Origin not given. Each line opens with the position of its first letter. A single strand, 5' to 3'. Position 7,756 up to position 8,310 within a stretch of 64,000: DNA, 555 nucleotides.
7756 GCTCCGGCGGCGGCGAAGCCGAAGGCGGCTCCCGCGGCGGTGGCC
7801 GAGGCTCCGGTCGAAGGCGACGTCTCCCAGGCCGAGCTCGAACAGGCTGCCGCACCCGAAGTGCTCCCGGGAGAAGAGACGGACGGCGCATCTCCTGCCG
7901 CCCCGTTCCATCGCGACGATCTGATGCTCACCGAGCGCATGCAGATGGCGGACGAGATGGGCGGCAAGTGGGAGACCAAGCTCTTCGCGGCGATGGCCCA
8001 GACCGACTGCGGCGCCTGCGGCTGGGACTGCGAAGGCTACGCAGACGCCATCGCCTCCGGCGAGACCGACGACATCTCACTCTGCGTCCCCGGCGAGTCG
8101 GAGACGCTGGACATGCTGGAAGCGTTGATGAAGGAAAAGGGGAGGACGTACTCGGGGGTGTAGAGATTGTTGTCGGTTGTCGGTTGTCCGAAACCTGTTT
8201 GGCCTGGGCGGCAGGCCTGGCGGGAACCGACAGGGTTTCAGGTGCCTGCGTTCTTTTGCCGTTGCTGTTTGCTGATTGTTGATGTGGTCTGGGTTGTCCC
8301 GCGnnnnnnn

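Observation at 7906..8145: NuoB carries a tethered RnfB/corrinoid-FeS-type 4Fe-4S domain in a complex I operon that lacks nuoEFG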

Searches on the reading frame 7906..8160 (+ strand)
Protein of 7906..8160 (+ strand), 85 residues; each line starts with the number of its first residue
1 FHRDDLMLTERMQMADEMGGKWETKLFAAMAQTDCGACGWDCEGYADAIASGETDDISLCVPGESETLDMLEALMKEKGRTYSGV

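Call 4: search_protein_families(library=pfam, proteins=[window:7906-8160:+], max_evalue=1)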
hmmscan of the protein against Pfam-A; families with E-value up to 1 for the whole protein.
window:7906-8160:+ (85 aa): 1 family
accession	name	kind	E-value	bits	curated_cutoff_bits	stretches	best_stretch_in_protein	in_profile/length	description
PF04060.18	FeS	-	2.2e-07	30.9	23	1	32-62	3-33/33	Putative Fe-S cluster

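Call 8: find_homologous_proteins(query=window:7906-8160:+, max_evalue=0.001)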
Query window:7906-8160:+ (85 aa): 81 proteins with E <= 0.001 among 81 candidates.
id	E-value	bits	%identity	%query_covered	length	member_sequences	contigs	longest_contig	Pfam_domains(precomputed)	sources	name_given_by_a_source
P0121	6.4e-43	162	86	100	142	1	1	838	PF04060.19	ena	-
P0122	2.6e-42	160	84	100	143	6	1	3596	PF04060.19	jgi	jgi:sulfite reductase (NADPH) flavoprotein alpha-component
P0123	9.8e-42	158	84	100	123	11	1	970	PF04060.19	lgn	-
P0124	1.6e-41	158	83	99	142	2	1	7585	PF04060.19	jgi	jgi:sulfite reductase (NADPH) flavoprotein alpha-component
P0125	1.7e-41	157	81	100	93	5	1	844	PF04060.19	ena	-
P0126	1.8e-41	157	82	100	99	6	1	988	PF04060.19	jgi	jgi:sulfite reductase (NADPH) flavoprotein alpha-component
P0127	4.7e-41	156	82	99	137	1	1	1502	PF04060.19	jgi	jgi:sulfite reductase (NADPH) flavoprotein alpha-component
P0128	5.7e-41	156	84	100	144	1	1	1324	PF04060.19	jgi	jgi:sulfite reductase (NADPH) flavoprotein alpha-component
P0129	1.0e-40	155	82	99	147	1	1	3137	PF04060.19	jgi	jgi:sulfite reductase (NADPH) flavoprotein alpha-component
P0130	1.4e-38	148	82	100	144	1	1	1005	PF04060.19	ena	-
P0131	5.5e-37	143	90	86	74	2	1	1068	PF04060.19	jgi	jgi:sulfite reductase (NADPH) flavoprotein alpha-component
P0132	1.2e-36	142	75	99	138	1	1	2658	PF04060.19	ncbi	ncbi:MAG: (Fe-S)-binding protein, partial [Thermoanaerobaculia bacterium]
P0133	2.1e-36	141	86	87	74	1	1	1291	PF04060.19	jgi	jgi:sulfite reductase (NADPH) flavoprotein alpha-component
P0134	3.2e-36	141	85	87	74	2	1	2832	PF04060.19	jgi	jgi:sulfite reductase (NADPH) flavoprotein alpha-component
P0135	6.2e-36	140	75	100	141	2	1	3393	PF04060.19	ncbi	ncbi:MAG TPA: (Fe-S)-binding protein, partial [Thermoanaerobaculia bacterium]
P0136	1.0e-35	139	77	99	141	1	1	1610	PF04060.19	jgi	jgi:sulfite reductase (NADPH) flavoprotein alpha-component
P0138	5.0e-34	134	72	100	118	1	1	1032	PF04060.19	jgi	jgi:sulfite reductase (NADPH) flavoprotein alpha-component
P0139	2.3e-33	132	72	100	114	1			PF04060.19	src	-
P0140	7.7e-33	130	77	87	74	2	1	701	PF04060.19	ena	-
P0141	1.2e-32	129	69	100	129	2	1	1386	PF04060.19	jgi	-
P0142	2.6e-32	128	72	100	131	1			PF04060.19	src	-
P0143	3.6e-32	128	73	99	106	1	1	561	PF04060.19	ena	-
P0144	5.8e-32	127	67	99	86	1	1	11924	PF04060.19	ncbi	ncbi:MAG: (Fe-S)-binding protein, partial [Thermoanaerobaculia bacterium]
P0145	7.4e-31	124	79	86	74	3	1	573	PF04060.19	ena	-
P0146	1.2e-30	123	71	100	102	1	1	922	PF04060.19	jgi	jgi:sulfite reductase (NADPH) flavoprotein alpha-component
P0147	3.9e-30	121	79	84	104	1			PF04060.19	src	-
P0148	5.4e-30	121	71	92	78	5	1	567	PF04060.19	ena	-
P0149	5.9e-30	121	75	86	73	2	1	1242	PF04060.19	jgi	jgi:sulfite reductase (NADPH) flavoprotein alpha-component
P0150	9.6e-30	120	68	99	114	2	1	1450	PF04060.19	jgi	jgi:sulfite reductase (NADPH) flavoprotein alpha-component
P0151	1.1e-29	120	70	99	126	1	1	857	PF04060.19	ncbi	-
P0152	2.2e-29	119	84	79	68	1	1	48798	PF04060.19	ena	-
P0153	3.4e-29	118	70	99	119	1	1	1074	PF04060.19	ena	-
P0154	4.8e-29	118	75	86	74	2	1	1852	PF04060.19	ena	-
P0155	7.6e-29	117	72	93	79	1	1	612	PF04060.19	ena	-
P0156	1.0e-28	117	75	85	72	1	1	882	PF04060.19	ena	-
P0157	4.3e-28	115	64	99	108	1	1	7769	PF04060.19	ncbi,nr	ncbi:MAG TPA: (Fe-S)-binding protein, partial [Thermoanaerobaculia bacterium]|nr:(Fe-S)-binding prot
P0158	9.1e-28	114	73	86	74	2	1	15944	PF04060.19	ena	-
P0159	1.6e-27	113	65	99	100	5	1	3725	PF04060.19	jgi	jgi:sulfite reductase (NADPH) flavoprotein alpha-component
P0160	1.6e-27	113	65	99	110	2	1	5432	PF04060.19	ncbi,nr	ncbi:MAG TPA: (Fe-S)-binding protein, partial [Thermoanaerobaculia bacterium]|nr:(Fe-S)-binding prot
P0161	1.8e-27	113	74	87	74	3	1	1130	PF04060.19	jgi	jgi:sulfite reductase (NADPH) flavoprotein alpha-component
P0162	3.6e-27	112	65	100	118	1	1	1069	PF04060.19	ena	-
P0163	9.1e-27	111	70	87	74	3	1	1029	PF04060.19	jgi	jgi:sulfite reductase (NADPH) flavoprotein alpha-component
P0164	9.8e-27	110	72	87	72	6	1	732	PF04060.19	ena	-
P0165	1.3e-26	110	73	86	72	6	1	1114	PF04060.19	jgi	-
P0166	1.6e-26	110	73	86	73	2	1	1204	PF04060.19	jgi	jgi:sulfite reductase (NADPH) flavoprotein alpha-component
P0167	2.3e-26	109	65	100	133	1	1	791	PF04060.19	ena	-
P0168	2.7e-24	103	77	76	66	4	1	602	PF04060.19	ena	-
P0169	4.2e-24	102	67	85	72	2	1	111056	-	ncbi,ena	-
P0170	6.0e-24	102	72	76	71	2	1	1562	PF04060.19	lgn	-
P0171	8.8e-24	101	77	72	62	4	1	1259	PF04060.19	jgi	-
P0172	2.8e-23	99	65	94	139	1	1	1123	PF04060.19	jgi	jgi:hypothetical protein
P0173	7.5e-23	98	60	94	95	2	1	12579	PF04060.19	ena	-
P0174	1.0e-22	98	61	94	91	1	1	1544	PF04060.19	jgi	jgi:sulfite reductase (NADPH) flavoprotein alpha-component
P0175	2.3e-22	96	60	95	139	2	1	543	PF04060.19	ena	-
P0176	4.4e-22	96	77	66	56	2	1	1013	PF04060.19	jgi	-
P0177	1.1e-21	94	78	65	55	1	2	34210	PF04060.19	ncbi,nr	ncbi:MAG TPA: (Fe-S)-binding protein [Thermoanaerobaculia bacterium]|nr:(Fe-S)-binding protein [Ther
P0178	1.8e-21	94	71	78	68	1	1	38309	PF04060.19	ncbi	ncbi:MAG: (Fe-S)-binding protein, partial [Thermoanaerobaculia bacterium]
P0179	2.3e-21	93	80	65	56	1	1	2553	PF04060.19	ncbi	ncbi:MAG: (Fe-S)-binding protein [Acidobacteriota bacterium]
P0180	6.2e-21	92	62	86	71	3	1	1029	PF04060.19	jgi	-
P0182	1.4e-20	91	76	65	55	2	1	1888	PF04060.19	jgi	jgi:sulfite reductase (NADPH) flavoprotein alpha-component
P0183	1.5e-20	91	63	92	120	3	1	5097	PF04060.19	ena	-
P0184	1.9e-20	90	77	62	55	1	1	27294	PF04060.19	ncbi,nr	ncbi:MAG TPA: (Fe-S)-binding protein [Thermoanaerobaculia bacterium]|nr:(Fe-S)-binding protein [Ther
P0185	2.1e-20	90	70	78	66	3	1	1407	PF04060.19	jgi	jgi:sulfite reductase (NADPH) flavoprotein alpha-component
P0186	4.1e-20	89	71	69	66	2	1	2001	PF04060.19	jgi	jgi:sulfite reductase (NADPH) flavoprotein alpha-component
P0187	6.7e-20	89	69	73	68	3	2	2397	PF04060.19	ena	-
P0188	7.9e-20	88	67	81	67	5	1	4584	PF04060.19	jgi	jgi:sulfite reductase (NADPH) flavoprotein alpha-component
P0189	1.2e-19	88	73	66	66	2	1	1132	PF04060.19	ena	-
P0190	1.2e-19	88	60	92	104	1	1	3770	PF04060.19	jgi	jgi:sulfite reductase (NADPH) flavoprotein alpha-component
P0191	1.3e-19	88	73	66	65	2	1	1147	PF04060.19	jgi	jgi:sulfite reductase (NADPH) flavoprotein alpha-component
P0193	3.1e-19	86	64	81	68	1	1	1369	PF04060.19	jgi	jgi:sulfite reductase (NADPH) flavoprotein alpha-component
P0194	4.8e-19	86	72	71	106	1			PF04060.19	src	-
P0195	1.2e-18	85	61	85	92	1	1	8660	PF04060.19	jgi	jgi:sulfite reductase (NADPH) flavoprotein alpha-component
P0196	2.8e-18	83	63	75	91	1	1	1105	PF04060.19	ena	-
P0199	1.6e-16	78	59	80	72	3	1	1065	PF04060.19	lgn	-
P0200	1.2e-15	75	57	81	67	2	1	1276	PF04060.19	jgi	jgi:sulfite reductase (NADPH) flavoprotein alpha-component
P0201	2.5e-15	74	58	73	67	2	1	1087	PF04060.19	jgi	jgi:sulfite reductase (NADPH) flavoprotein alpha-component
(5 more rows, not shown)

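Call 11: find_encoding_contigs(protein=P0173, flank=8000, max_places=3)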
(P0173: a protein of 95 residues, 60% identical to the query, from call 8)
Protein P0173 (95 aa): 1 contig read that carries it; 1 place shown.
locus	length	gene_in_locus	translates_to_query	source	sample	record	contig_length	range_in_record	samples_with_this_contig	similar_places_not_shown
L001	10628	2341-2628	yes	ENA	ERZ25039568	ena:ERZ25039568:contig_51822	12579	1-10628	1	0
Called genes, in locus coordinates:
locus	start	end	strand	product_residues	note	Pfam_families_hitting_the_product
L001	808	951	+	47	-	PF00507:Oxidored_q4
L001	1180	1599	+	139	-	PF01058:Oxidored_q6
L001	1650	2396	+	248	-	PF00329:Complex1_30kDa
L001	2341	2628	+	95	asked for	PF04060:FeS (weak)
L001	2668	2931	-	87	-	-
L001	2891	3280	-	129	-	-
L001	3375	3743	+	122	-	PF00346:Complex1_49kDa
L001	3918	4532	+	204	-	PF00146:NADHdh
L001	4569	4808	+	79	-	-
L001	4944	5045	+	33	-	-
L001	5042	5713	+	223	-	PF00037:Fer4 (weak), PF12797:Fer4_2 (faint), PF13237:Fer4_10 (weak), PF12838:Fer4_7, PF13183:Fer4_8 (weak), PF13187:Fer4_9, PF13484:Fer4_16 (weak), PF00499:Oxidored_q3 (weak), +2 more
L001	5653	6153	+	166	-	PF00499:Oxidored_q3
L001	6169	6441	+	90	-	PF00420:Oxidored_q2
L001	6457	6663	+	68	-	-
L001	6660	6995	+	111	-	PF00662:Proton_antipo_N (weak)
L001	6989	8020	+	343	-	PF00361:Proton_antipo_M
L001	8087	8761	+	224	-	-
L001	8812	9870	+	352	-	PF00361:Proton_antipo_M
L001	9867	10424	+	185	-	PF00361:Proton_antipo_M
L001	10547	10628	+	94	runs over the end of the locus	-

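Call 12: find_encoding_contigs(protein=P0169, flank=8000, max_places=3)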
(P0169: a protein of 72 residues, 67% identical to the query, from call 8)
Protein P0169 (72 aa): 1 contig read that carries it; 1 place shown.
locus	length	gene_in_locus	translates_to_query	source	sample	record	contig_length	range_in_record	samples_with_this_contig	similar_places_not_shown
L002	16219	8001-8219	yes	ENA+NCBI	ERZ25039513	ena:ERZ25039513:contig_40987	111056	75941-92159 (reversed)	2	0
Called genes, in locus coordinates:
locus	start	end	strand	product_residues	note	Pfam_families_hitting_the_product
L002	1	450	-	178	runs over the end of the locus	PF00080:Sod_Cu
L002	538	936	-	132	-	PF01894:YjbQ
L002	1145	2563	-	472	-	PF03030:H_PPase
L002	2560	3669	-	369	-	PF03030:H_PPase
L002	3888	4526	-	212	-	PF13441:Gly-zipper_YMGG, PF05433:Rick_17kDa_Anti (weak), PF13488:Gly-zipper_Omp, PF00691:OmpA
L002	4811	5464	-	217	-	PF13441:Gly-zipper_YMGG, PF13488:Gly-zipper_Omp, PF00691:OmpA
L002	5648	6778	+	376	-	PF02636:Methyltransf_28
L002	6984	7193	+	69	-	PF00507:Oxidored_q4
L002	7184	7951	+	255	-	-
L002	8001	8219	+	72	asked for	-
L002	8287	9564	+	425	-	PF00329:Complex1_30kDa, PF04060:FeS (weak)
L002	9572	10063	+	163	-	-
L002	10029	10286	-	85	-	-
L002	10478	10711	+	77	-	PF00346:Complex1_49kDa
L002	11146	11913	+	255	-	PF00146:NADHdh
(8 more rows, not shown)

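Call 25: search_protein_representatives(alignment_id=A1)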
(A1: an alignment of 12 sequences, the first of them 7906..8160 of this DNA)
Query: 12 sequences, 101 profile positions. Proteins with E-value up to 0.001 (for the whole library): 671; up to 1e-10: 306; up to 1e-30: 9. The best 150 are listed.
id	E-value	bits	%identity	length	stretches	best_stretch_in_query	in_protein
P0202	6.5e-56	202.8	-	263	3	32-100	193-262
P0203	2.6e-46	171.9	-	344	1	7-100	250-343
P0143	5.3e-43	161.3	-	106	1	4-100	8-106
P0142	1.1e-42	160.3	-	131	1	8-100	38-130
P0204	1.1e-40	153.8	-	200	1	8-100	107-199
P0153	9.7e-40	150.8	-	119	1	13-100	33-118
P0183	1.2e-36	140.9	-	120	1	7-92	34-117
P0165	4.5e-34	132.7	-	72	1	28-100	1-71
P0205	2.9e-33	130.1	-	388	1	8-97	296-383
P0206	1.4e-30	121.5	-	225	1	6-96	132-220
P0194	5.9e-30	119.4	-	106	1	28-96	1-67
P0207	6.5e-29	116.1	-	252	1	5-90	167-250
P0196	8.7e-29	115.7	-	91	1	28-96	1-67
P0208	1.1e-28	115.3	-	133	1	5-96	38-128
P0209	5.9e-28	113.0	-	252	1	7-92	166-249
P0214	7.9e-27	109.4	-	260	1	9-92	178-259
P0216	1.8e-26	108.2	-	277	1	10-97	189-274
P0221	5.1e-25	103.6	-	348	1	6-97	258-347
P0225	3.5e-24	100.9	-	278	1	13-95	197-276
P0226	1.5e-23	98.9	-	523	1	7-93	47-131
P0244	1.1e-21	92.8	-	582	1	8-97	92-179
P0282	2.0e-19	85.6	-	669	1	9-95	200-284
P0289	3.3e-19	85.0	-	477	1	8-96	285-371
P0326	3.5e-18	81.7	-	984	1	10-94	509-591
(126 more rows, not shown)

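Call 28: search_protein_families(library=pfam, proteins=[P0202, P0205, P0207, P0214, P0221, P0226, P0244, P0282, P0326, P0289], max_evalue=0.01)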
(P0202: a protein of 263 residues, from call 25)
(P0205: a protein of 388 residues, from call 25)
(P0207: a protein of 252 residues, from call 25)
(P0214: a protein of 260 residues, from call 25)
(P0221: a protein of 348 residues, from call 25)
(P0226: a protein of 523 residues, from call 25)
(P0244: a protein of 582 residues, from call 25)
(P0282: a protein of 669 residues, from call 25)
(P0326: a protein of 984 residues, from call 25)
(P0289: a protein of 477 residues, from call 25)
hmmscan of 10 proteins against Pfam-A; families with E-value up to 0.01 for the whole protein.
P0202 (263 aa): 3 families
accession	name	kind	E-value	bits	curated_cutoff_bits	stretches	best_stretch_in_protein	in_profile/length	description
PF04060.18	FeS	-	8e-24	83.5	23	3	207-238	1-31/33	Putative Fe-S cluster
PF13689.11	DUF4154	-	2.3e-06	28.2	24.9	0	136-177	25-65/143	YfiR/HmsC-like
PF18892.5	DUF5651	-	0.0004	20.6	27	0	100-125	4-30/53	Family of unknown function (DUF5651)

P0205 (388 aa): 2 families
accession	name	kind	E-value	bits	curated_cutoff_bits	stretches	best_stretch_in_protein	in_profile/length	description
PF00329.25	Complex1_30kDa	-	1.3e-44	152.2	22.5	1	54-175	2-122/124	Respiratory-chain NADH dehydrogenase, 30 Kd subunit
PF04060.18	FeS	-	7.7e-05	22.8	23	1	334-364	3-33/33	Putative Fe-S cluster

P0207 (252 aa): 1 family
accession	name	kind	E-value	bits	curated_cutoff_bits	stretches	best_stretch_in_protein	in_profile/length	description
PF04060.18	FeS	-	2.9e-06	27.3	23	1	208-237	3-32/33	Putative Fe-S cluster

P0214 (260 aa): 1 family
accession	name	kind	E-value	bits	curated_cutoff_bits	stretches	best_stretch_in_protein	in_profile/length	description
PF04060.18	FeS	-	2.1e-06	27.8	23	1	215-245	3-33/33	Putative Fe-S cluster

P0221 (348 aa): 11 families
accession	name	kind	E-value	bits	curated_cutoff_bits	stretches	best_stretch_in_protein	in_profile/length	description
PF00037.32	Fer4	-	4.1e-09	36.3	21.1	1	98-119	3-24/24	4Fe-4S binding domain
PF12838.12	Fer4_7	-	2.8e-08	34.5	27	1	61-117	1-52/52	4Fe-4S dicluster domain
PF12797.12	Fer4_2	-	2.1e-06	27.8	24.5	1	97-115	4-22/22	4Fe-4S binding domain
PF13187.11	Fer4_9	-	1.7e-05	25.2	27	2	61-118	1-52/52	4Fe-4S dicluster domain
PF13484.11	Fer4_16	-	3.8e-05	24.8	30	1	103-129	2-27/66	4Fe-4S double cluster binding domain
PF04060.18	FeS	-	3.8e-05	23.8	23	1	298-328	3-33/33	Putative Fe-S cluster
PF13534.11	Fer4_17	-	6.6e-05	23.8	22.2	0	103-124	2-23/61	4Fe-4S dicluster domain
PF13237.11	Fer4_10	-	0.0001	22.6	25.5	2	58-114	5-53/53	4Fe-4S dicluster domain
PF14697.11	Fer4_21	-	0.0002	21.8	35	1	60-120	6-59/59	4Fe-4S dicluster domain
PF13183.11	Fer4_8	-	0.0045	17.9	27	0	101-120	3-22/68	4Fe-4S dicluster domain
PF12800.12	Fer4_4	-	0.005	17.5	24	1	101-115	2-16/17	4Fe-4S binding domain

P0226 (523 aa): 3 families
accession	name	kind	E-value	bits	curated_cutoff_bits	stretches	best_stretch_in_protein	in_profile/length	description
PF00667.26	FAD_binding_1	-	1.5e-33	116.8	32.3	1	157-349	5-222/222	FAD binding domain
PF00175.26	NAD_binding_1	-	2.3e-16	60.9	22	1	381-487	1-108/109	Oxidoreductase NAD-binding domain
PF04060.18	FeS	-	3.6e-05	23.9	23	1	88-116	5-33/33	Putative Fe-S cluster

P0244 (582 aa): 3 families
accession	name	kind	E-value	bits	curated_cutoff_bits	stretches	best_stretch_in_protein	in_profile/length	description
PF00667.26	FAD_binding_1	-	2.5e-26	93.1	32.3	1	212-406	5-221/222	FAD binding domain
PF00175.26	NAD_binding_1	-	6.7e-16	59.3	22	1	440-545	1-107/109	Oxidoreductase NAD-binding domain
PF04060.18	FeS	-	5.8e-05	23.2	23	1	130-160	3-33/33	Putative Fe-S cluster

P0282 (669 aa): 3 families
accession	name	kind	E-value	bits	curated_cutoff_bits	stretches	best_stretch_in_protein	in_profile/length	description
PF00667.26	FAD_binding_1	-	3e-29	102.6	32.3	2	301-370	4-73/222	FAD binding domain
PF00175.26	NAD_binding_1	-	2.1e-16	61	22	1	527-633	1-108/109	Oxidoreductase NAD-binding domain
PF04060.18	FeS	-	0.00038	20.6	23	1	237-267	3-33/33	Putative Fe-S cluster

P0326 (984 aa): 4 families
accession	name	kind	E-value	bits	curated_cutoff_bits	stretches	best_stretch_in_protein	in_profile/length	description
PF00667.26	FAD_binding_1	-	4.9e-18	66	32.3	2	750-808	161-221/222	FAD binding domain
PF00175.26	NAD_binding_1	-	3.3e-16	60.3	22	1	842-948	1-108/109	Oxidoreductase NAD-binding domain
PF01077.27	NIR_SIR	-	4.2e-15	56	27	1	152-301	2-150/158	Nitrite and sulphite reductase 4Fe-4S domain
PF03460.22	NIR_SIR_ferr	-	4.2e-09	36.5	24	1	337-402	2-68/69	Nitrite/Sulfite reductase ferredoxin-like half domain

P0289 (477 aa): 1 family
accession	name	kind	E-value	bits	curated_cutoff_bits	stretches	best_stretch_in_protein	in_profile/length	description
PF04060.18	FeS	-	0.00082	19.5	23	1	325-353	5-33/33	Putative Fe-S cluster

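Call 31: find_encoding_contigs(protein=P0221, flank=9000, max_places=3)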
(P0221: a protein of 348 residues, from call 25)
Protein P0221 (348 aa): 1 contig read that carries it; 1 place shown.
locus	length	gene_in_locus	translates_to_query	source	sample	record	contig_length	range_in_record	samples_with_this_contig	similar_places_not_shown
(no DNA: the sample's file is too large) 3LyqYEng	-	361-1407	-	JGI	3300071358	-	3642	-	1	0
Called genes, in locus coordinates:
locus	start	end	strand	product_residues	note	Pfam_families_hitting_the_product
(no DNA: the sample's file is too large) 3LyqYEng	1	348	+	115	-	?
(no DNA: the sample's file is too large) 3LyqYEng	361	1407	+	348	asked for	PF13187:Fer4_9 (faint), PF12797:Fer4_2 (faint), PF12838:Fer4_7, PF13484:Fer4_16 (faint), PF00037:Fer4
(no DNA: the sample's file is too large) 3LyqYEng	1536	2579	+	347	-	PF00022:Actin (weak), PF06723:MreB_Mbl, PF11104:PilM_2 (faint), PF00012:HSP70, PF14450:FtsA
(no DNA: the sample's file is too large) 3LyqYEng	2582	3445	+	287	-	PF04085:MreC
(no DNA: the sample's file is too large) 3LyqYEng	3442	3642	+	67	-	?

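Call 32: find_encoding_contigs(protein=P0226, flank=9000, max_places=3)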
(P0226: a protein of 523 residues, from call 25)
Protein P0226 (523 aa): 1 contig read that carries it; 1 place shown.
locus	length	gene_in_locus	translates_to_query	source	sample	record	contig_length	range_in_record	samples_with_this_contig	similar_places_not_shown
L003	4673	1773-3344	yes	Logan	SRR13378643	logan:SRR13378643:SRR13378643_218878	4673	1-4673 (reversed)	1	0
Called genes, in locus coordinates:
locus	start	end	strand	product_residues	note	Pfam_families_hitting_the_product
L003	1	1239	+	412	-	?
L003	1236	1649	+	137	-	-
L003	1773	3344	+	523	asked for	PF00667:FAD_binding_1, PF00175:NAD_binding_1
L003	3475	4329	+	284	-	PF01226:Form_Nir_trans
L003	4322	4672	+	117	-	?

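Call 33: find_related_loci(query=A1, collection=genome_contigs, flank=10000)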
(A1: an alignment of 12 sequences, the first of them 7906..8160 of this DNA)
Query A1 (85 aa) in genome_contigs; peptide patterns used: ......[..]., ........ (x = any residue, [..] = any of these).
277 stretches matched a pattern; 257 encode a relative of the query (tblastn E <= 1e-3); the best 80 are kept; 80 distinct loci.
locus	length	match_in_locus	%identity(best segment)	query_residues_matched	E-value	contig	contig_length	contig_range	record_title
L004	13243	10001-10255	88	1-85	4e-49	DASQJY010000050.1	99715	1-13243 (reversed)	MAG TPA_asm: Thermoanaerobaculia bacterium isolate SMAG_U11898 k141_3280354, whole genome shotgun sequence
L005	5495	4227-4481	87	1-85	4e-49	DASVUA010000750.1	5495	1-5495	MAG TPA_asm: Thermoanaerobaculia bacterium isolate SMAG_U3305 k141_537483, whole genome shotgun sequence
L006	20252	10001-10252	88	1-84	2e-48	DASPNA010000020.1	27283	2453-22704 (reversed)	MAG TPA_asm: Thermoanaerobaculia bacterium isolate SMAG_U12109 k141_241553, whole genome shotgun sequence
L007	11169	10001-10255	87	1-85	1e-48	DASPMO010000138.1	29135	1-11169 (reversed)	MAG TPA_asm: Thermoanaerobaculia bacterium isolate SMAG_U12094 k141_120423, whole genome shotgun sequence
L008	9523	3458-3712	85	1-85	4e-48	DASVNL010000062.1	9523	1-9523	MAG TPA_asm: Thermoanaerobaculia bacterium isolate SMAG_U3126 k141_239139, whole genome shotgun sequence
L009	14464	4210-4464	82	1-85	6e-48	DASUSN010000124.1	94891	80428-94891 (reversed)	MAG TPA_asm: Thermoanaerobaculia bacterium isolate SMAG_U1737 k141_705096, whole genome shotgun sequence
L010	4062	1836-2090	86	1-85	7e-48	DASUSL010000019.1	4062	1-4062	MAG TPA_asm: Thermoanaerobaculia bacterium isolate SMAG_U1735 k141_1039752, whole genome shotgun sequence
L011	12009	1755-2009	82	1-85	4e-47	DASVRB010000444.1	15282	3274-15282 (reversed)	MAG TPA_asm: Thermoanaerobaculia bacterium isolate SMAG_U3224 k141_249976, whole genome shotgun sequence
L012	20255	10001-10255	81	1-85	3e-47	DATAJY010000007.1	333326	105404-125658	MAG TPA_asm: Thermoanaerobaculia bacterium isolate SMAG_U6924 k141_18107, whole genome shotgun sequence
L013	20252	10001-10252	85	1-84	3e-47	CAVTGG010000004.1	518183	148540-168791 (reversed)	MAG: uncultured Acidobacteriota bacterium isolate MFD09212.bin.1.4 genome assembly, contig: contig_24463, whole genome s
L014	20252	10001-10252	86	1-84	2e-46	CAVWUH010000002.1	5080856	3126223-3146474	MAG: uncultured Acidobacteriota bacterium isolate MFD07386.bin.2.1 genome assembly, contig: contig_10975, whole genome s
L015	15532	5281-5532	85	1-84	8e-47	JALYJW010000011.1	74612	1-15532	MAG: Acidobacteriota bacterium isolate CAM bin14 SD1481_NODE_13_length_74612_cov_2.079023, whole genome shotgun sequence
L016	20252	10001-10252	82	1-84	2e-46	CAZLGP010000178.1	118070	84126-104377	MAG TPA_asm: uncultured Thermoanaerobaculia bacterium isolate binchicken_co31_43 genome assembly, contig: k141_2932617,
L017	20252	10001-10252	85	1-84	2e-46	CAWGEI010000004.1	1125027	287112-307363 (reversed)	MAG: uncultured Acidobacteriota bacterium isolate MFD01916.bin.2.105 genome assembly, contig: contig_5003, whole genome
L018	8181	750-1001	82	1-84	2e-46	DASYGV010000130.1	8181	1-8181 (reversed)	MAG TPA_asm: Thermoanaerobaculia bacterium isolate SMAG_U4223 k141_805548, whole genome shotgun sequence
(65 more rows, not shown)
